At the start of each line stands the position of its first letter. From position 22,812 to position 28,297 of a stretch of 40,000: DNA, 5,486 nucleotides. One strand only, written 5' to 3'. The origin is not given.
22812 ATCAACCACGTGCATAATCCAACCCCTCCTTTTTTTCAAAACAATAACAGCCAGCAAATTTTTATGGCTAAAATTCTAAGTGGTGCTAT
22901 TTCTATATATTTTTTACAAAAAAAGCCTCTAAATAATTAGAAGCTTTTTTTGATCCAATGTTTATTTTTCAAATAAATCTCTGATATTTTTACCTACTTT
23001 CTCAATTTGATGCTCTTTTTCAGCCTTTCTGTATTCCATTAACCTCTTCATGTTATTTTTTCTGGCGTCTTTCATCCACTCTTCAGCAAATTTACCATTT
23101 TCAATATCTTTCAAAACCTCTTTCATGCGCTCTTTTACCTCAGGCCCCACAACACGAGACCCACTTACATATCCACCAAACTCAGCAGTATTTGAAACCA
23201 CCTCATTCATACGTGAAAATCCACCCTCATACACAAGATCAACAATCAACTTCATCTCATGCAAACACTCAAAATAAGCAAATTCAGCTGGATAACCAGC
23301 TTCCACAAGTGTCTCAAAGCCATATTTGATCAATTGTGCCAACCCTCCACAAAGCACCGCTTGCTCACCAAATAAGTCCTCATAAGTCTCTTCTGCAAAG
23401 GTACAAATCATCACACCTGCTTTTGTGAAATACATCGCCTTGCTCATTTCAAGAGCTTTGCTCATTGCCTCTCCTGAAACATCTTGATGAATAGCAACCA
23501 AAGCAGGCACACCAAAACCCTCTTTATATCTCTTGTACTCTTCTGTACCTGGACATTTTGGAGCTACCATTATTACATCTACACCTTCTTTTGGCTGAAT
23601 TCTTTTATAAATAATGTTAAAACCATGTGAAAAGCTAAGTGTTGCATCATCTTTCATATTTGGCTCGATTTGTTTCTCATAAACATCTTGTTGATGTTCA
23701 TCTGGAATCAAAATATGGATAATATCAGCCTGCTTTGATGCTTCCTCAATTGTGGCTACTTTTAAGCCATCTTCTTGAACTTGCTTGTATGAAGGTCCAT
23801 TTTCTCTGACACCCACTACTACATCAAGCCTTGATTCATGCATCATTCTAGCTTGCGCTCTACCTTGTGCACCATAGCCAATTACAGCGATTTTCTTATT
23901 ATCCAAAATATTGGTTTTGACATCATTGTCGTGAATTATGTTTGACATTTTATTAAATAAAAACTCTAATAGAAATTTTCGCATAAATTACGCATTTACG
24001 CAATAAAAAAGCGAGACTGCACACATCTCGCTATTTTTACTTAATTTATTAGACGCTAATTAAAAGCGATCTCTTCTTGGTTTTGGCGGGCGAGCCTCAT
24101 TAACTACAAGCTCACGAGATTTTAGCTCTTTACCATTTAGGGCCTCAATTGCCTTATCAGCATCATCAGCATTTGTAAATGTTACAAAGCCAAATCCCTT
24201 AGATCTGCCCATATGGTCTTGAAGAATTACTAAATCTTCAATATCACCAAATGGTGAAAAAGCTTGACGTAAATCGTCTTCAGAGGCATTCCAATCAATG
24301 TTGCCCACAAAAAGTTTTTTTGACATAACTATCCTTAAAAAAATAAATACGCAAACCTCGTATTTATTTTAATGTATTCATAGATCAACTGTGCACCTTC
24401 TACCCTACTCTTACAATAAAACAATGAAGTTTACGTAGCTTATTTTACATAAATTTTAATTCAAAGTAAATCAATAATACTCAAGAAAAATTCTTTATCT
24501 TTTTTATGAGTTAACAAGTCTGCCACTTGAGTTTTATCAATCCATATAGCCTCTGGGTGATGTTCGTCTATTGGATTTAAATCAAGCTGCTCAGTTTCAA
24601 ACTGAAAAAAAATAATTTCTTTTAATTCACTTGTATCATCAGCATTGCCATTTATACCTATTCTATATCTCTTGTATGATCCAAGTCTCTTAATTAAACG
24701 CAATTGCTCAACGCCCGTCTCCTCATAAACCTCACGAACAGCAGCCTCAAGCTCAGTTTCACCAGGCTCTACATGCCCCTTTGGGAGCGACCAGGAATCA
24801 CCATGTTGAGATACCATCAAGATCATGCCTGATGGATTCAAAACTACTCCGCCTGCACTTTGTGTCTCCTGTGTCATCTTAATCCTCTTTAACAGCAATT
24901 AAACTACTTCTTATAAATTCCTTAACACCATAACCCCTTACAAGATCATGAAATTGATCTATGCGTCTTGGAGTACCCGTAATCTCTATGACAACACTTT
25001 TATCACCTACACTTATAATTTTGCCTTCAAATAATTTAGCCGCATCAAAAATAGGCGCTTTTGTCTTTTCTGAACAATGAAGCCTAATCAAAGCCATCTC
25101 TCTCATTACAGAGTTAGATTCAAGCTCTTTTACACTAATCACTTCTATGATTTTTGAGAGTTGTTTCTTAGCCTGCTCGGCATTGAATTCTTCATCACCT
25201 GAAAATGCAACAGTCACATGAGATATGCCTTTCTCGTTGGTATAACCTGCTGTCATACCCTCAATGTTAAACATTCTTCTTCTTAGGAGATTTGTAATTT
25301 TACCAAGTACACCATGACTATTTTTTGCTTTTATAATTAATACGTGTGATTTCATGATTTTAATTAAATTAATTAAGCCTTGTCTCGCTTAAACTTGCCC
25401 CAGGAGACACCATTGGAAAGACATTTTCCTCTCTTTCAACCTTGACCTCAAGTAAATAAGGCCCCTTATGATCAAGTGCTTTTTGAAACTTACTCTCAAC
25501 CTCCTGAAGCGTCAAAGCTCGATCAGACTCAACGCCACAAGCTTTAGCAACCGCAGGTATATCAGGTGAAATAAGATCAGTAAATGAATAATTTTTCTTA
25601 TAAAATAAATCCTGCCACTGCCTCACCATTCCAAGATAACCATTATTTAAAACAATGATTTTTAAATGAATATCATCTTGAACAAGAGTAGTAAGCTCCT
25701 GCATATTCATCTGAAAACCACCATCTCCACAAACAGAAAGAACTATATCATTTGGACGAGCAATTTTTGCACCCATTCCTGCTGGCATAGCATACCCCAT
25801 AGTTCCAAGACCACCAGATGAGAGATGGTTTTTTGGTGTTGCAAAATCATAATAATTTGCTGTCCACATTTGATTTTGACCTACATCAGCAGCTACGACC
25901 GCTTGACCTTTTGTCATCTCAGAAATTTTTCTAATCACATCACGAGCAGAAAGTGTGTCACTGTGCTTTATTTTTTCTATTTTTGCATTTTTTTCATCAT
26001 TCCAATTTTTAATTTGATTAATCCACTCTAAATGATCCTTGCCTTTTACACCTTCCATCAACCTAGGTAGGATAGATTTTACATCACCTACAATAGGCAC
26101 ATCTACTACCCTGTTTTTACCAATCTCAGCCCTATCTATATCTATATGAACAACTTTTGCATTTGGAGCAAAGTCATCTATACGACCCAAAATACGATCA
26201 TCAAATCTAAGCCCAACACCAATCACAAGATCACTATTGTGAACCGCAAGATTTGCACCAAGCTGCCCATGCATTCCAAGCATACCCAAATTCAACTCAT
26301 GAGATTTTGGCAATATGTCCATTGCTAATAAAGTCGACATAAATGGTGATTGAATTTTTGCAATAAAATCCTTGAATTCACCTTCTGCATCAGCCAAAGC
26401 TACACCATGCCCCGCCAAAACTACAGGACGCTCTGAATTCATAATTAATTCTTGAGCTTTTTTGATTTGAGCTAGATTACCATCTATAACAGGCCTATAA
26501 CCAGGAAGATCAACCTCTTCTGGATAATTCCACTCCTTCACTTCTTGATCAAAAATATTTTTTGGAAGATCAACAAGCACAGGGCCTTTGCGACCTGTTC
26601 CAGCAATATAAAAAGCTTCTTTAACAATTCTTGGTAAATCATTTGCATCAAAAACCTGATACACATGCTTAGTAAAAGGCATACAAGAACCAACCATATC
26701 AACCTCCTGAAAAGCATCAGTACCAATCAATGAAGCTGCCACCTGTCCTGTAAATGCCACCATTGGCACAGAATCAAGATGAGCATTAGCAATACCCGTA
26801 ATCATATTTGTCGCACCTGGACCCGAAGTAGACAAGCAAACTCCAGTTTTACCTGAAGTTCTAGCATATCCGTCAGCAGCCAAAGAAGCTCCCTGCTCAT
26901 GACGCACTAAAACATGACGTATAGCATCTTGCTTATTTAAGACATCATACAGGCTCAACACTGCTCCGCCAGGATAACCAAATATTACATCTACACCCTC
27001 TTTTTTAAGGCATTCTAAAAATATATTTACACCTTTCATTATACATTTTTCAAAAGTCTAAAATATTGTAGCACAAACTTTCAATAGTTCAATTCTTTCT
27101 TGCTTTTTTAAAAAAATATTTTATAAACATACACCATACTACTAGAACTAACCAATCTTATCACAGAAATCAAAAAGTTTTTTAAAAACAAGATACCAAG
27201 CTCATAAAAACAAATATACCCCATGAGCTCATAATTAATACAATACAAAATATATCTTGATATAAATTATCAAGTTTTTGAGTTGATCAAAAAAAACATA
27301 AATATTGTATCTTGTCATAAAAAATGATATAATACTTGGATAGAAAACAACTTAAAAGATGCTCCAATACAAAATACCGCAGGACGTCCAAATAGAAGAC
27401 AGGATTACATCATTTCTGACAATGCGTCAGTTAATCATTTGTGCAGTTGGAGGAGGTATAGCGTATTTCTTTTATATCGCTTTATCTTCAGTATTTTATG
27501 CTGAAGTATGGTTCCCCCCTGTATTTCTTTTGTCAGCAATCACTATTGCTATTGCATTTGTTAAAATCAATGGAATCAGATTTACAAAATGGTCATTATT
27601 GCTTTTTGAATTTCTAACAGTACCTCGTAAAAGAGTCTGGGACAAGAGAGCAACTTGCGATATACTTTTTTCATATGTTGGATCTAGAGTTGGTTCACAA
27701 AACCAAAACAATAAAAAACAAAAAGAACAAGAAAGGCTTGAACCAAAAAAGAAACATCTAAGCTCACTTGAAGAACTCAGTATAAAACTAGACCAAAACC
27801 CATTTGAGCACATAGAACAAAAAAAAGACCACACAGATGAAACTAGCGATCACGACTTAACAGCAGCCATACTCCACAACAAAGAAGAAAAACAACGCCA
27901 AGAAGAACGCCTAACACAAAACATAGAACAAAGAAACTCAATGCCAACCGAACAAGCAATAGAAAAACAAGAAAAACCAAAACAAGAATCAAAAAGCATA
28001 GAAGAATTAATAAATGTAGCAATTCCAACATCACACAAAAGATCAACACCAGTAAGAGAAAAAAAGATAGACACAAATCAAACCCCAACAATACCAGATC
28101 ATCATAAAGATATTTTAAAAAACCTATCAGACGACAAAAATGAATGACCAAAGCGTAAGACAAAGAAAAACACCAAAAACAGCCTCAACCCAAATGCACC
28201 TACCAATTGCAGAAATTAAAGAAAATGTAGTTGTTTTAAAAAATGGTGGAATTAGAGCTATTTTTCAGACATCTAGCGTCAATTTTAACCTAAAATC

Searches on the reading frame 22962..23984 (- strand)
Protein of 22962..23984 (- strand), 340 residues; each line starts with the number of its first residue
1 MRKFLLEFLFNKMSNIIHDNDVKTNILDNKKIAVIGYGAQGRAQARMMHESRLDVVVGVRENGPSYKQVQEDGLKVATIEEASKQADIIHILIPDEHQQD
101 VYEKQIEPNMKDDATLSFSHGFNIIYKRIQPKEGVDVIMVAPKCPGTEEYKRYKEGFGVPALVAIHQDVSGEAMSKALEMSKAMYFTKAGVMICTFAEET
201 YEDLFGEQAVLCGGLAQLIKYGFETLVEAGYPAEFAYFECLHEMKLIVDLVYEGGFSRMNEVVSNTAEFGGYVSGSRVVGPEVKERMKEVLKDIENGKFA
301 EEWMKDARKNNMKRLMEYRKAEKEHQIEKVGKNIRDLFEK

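Call 7: search_protein_families(library=pfam, proteins=[window:22962-23984:-])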
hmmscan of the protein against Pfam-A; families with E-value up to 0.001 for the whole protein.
window:22962-23984:- (340 aa): 7 families
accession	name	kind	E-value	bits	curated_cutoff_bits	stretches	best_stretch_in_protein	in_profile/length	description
PF07991.19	KARI_N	-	9.9e-66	220.8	20.6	1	27-190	2-165/165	Acetohydroxy acid isomeroreductase, NADPH-binding domain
PF01450.25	KARI_C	-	6.4e-57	192.3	29.1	1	196-338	1-142/144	Ketol-acid reductoisomerase, C-terminal domain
PF02826.25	2-Hacid_dh_C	-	6.3e-08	32.6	25.1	1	19-115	26-122/178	D-isomer specific 2-hydroxyacid dehydrogenase, NAD binding domain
PF03807.23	F420_oxidored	-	2.5e-05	25.2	21.6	1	31-112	1-85/94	NADP oxidoreductase coenzyme F420-dependent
PF03446.21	NAD_binding_2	-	2.7e-05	24.7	21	1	31-114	1-87/161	NAD binding domain of 6-phosphogluconate dehydrogenase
PF02558.23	ApbA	-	5.8e-05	23.2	22.2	1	32-149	1-81/150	Ketopantoate reductase PanE/ApbA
PF00670.27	AdoHcyase_NAD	-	0.00017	22.2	27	1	26-117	20-107/162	S-adenosyl-L-homocysteine hydrolase, NAD binding domain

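Call 28: find_homologous_proteins(query=window:22962-23984:-, max_evalue=1e-80)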
Query window:22962-23984:- (340 aa): 7697 proteins with E <= 1e-80 among 8000 candidates; the best 120 are listed.
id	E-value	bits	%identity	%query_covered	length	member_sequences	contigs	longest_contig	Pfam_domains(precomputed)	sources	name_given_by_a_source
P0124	4.1e-215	731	100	96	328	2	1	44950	PF01450.26,PF02826.26,PF03807.24,PF07991.19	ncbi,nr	ncbi:MAG: ketol-acid reductoisomerase [Candidatus Gracilibacteria bacterium]|nr:ketol-acid reductois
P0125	1.1e-175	602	81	96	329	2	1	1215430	PF00670.28,PF01450.26,PF03446.22,PF02826.26,PF03807.24,PF07991.19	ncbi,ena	-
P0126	1.1e-174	598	80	96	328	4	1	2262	PF00670.28,PF01450.26,PF03446.22,PF02826.26,PF03807.24,PF07991.19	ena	-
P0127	3.8e-174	597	80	96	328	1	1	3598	PF00670.28,PF01450.26,PF03446.22,PF02826.26,PF03807.24,PF07991.19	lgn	-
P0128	5.1e-170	583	79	96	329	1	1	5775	PF00670.28,PF01450.26,PF03446.22,PF02826.26,PF03807.24,PF07991.19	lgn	-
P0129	4.4e-151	521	71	96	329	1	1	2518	PF01450.26,PF02826.26,PF03807.24,PF07991.19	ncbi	-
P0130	9.2e-150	516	71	96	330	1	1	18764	PF01450.26,PF03446.22,PF02826.26,PF03807.24,PF07991.19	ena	-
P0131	4.3e-148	511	68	96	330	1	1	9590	PF01450.26,PF02826.26,PF07991.19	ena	-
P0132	7.5e-147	507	69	96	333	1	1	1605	PF01450.26,PF03446.22,PF02826.26,PF03807.24,PF07991.19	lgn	-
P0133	5.5e-145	501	69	96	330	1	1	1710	PF01450.26,PF03446.22,PF02826.26,PF03807.24,PF07991.19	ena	-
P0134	8.6e-145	500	67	96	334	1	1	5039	PF01450.26,PF03446.22,PF02826.26,PF03807.24,PF07991.19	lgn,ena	-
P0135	2.1e-144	499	67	96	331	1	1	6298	PF01450.26,PF03446.22,PF02826.26,PF03807.24,PF07991.19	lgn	-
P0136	3.0e-144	498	67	96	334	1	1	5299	PF01450.26,PF03446.22,PF02826.26,PF03807.24,PF07991.19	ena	-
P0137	5.1e-144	498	67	96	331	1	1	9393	PF01450.26,PF03446.22,PF02826.26,PF07991.19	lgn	-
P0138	9.0e-144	497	67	96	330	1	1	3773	PF00670.28,PF01450.26,PF03446.22,PF02826.26,PF03807.24,PF07991.19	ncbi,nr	ncbi:ketol-acid reductoisomerase [Candidatus Peregrinibacteria bacterium]|nr:ketol-acid reductoisome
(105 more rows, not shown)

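Call 29: find_encoding_contigs(protein=P0125, flank=6000, max_places=2)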
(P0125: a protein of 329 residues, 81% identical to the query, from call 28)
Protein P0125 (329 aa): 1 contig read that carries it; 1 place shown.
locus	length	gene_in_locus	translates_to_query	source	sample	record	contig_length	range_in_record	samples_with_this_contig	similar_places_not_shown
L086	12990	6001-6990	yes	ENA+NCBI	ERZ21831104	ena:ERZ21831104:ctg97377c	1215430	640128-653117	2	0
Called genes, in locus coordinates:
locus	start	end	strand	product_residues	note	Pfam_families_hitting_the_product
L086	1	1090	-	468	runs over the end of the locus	PF26299:MurL_N, PF26298:MurL_epimerase_C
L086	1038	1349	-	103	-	PF12647:RNHCP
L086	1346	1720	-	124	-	PF21631:A9CJY8-like_N, PF13840:ACT_7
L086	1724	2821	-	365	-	PF01926:MMR_HSR1, PF02421:FeoB_N (weak), PF06071:YchF-GTPase_C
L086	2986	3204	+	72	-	-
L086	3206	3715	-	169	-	PF13083:KH_KhpA-B (weak), PF01424:R3H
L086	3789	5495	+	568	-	PF02776:TPP_enzyme_N, PF00205:TPP_enzyme_M, PF02775:TPP_enzyme_C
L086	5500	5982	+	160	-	PF01842:ACT, PF22629:ACT_AHAS_ss, PF13710:ACT_5, PF10369:ALS_ss_C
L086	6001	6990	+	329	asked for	PF00670:AdoHcyase_NAD (faint), PF02826:2-Hacid_dh_C, PF03446:NAD_binding_2 (weak), PF03807:F420_oxidored (weak), PF07991:KARI_N, PF01450:KARI_C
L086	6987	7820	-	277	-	-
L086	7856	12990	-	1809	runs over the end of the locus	-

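Call 30: find_encoding_contigs(protein=P0128, flank=6000, max_places=2)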
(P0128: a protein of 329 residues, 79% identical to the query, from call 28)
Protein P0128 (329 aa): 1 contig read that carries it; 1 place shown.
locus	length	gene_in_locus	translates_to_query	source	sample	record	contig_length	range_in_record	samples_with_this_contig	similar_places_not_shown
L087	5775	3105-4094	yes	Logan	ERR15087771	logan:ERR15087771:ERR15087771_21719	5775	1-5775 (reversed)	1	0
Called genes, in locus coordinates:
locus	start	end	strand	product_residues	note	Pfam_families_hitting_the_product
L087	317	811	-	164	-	PF13083:KH_KhpA-B, PF01424:R3H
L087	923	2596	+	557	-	PF02776:TPP_enzyme_N, PF00205:TPP_enzyme_M, PF02775:TPP_enzyme_C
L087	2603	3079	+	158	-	PF01842:ACT, PF22629:ACT_AHAS_ss, PF13710:ACT_5, PF10369:ALS_ss_C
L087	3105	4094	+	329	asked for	PF00670:AdoHcyase_NAD (weak), PF02826:2-Hacid_dh_C, PF03446:NAD_binding_2 (weak), PF03807:F420_oxidored (weak), PF07991:KARI_N, PF01450:KARI_C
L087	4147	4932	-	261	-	-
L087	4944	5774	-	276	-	?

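Call 31: find_encoding_contigs(protein=P0127, flank=6000, max_places=2)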
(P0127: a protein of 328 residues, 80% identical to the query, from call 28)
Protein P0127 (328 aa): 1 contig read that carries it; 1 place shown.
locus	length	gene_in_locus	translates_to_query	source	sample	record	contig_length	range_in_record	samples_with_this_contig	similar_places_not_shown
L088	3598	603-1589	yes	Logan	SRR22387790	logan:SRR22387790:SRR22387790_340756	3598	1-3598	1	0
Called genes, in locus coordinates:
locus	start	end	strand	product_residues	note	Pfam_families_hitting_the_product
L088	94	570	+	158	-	PF01842:ACT, PF13291:ACT_4 (faint), PF22629:ACT_AHAS_ss, PF13710:ACT_5, PF10369:ALS_ss_C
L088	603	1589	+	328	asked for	PF00670:AdoHcyase_NAD (weak), PF02826:2-Hacid_dh_C, PF03446:NAD_binding_2 (weak), PF03807:F420_oxidored (weak), PF07991:KARI_N, PF01450:KARI_C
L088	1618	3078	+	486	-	PF02737:3HCDH_N (faint), PF03721:UDPG_MGDP_dh_N, PF03807:F420_oxidored (faint), PF00984:UDPG_MGDP_dh, PF03720:UDPG_MGDP_dh_C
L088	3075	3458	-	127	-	-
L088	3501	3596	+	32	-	?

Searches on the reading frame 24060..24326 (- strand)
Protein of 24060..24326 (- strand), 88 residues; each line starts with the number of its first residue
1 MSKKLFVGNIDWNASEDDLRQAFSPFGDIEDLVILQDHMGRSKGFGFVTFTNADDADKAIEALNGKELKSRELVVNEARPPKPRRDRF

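Call 7: search_protein_families(library=pfam, proteins=[window:24060-24326:-])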
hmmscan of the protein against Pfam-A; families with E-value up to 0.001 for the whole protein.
window:24060-24326:- (88 aa): 3 families
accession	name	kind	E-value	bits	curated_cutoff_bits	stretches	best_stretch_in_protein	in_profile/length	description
PF00076.28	RRM_1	-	1.4e-25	89.4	20.7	1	5-73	1-69/70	RNA recognition motif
PF16842.11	RRM_occluded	-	0.00018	21.7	30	1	14-75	13-70/79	Occluded RNA-recognition motif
PF16367.11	RRM_7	-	0.00034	21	27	0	2-30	1-29/94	RNA recognition motif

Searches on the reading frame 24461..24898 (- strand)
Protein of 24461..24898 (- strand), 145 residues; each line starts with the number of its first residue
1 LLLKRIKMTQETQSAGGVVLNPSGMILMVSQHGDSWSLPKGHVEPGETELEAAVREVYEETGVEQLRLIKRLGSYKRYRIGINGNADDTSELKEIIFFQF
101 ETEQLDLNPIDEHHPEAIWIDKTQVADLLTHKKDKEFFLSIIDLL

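Call 7: search_protein_families(library=pfam, proteins=[window:24461-24898:-])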
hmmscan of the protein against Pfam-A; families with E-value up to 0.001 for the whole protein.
window:24461-24898:- (145 aa): 1 family
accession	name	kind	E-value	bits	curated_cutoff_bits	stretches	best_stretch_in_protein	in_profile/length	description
PF00293.34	NUDIX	-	2.8e-20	73.1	21.1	1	13-137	4-130/134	NUDIX domain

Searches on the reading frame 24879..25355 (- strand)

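Call 7: search_protein_families(library=pfam, proteins=[window:24879-25355:-])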
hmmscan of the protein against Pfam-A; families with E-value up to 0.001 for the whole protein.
window:24879-25355:- (158 aa): 4 families
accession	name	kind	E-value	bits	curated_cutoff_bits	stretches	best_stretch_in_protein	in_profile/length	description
PF10369.15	ALS_ss_C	-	4.3e-21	75.2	23.2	1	85-156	1-72/74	Small subunit of acetolactate synthase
PF22629.2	ACT_AHAS_ss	-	6.8e-16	58.6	27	1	7-73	2-66/67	AHAS small subunit-like ACT domain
PF13710.12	ACT_5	-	4.1e-11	42.9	27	1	13-75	2-62/62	ACT domain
PF01842.31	ACT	-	7.2e-06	26.1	27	1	4-70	1-65/66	ACT domain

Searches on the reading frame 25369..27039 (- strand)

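Call 7: search_protein_families(library=pfam, proteins=[window:25369-27039:-])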
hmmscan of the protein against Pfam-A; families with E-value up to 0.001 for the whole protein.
window:25369-27039:- (556 aa): 3 families
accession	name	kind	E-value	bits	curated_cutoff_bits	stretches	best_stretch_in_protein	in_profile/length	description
PF02775.26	TPP_enzyme_C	-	4.7e-51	173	21.9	1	385-532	1-151/151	Thiamine pyrophosphate enzyme, C-terminal TPP binding domain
PF00205.28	TPP_enzyme_M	-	1.5e-44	151.4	30.4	1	192-327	1-137/137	Thiamine pyrophosphate enzyme, central domain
PF02776.23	TPP_enzyme_N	-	3.1e-41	140.3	26.8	1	1-115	1-116/119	Thiamine pyrophosphate enzyme, N-terminal TPP binding domain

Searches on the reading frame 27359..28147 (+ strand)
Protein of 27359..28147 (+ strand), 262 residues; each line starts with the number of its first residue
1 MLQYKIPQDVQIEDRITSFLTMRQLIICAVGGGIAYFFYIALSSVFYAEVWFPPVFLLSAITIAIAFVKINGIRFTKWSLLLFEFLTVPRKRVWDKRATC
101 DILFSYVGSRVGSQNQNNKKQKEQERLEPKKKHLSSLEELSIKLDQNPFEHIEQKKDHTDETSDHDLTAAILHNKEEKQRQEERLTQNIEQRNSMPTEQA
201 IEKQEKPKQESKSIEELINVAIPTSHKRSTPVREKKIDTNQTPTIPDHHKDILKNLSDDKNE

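Call 61: search_protein_families(library=pfam, proteins=[window:27359-28147:+], max_evalue=0.00001)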
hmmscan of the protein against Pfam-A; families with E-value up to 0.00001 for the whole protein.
window:27359-28147:+ (262 aa): 1 family
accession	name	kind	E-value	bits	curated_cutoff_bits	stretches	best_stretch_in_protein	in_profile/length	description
PF12666.12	PrgI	-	6.7e-12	46.2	27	1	5-93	1-90/91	PrgI family protein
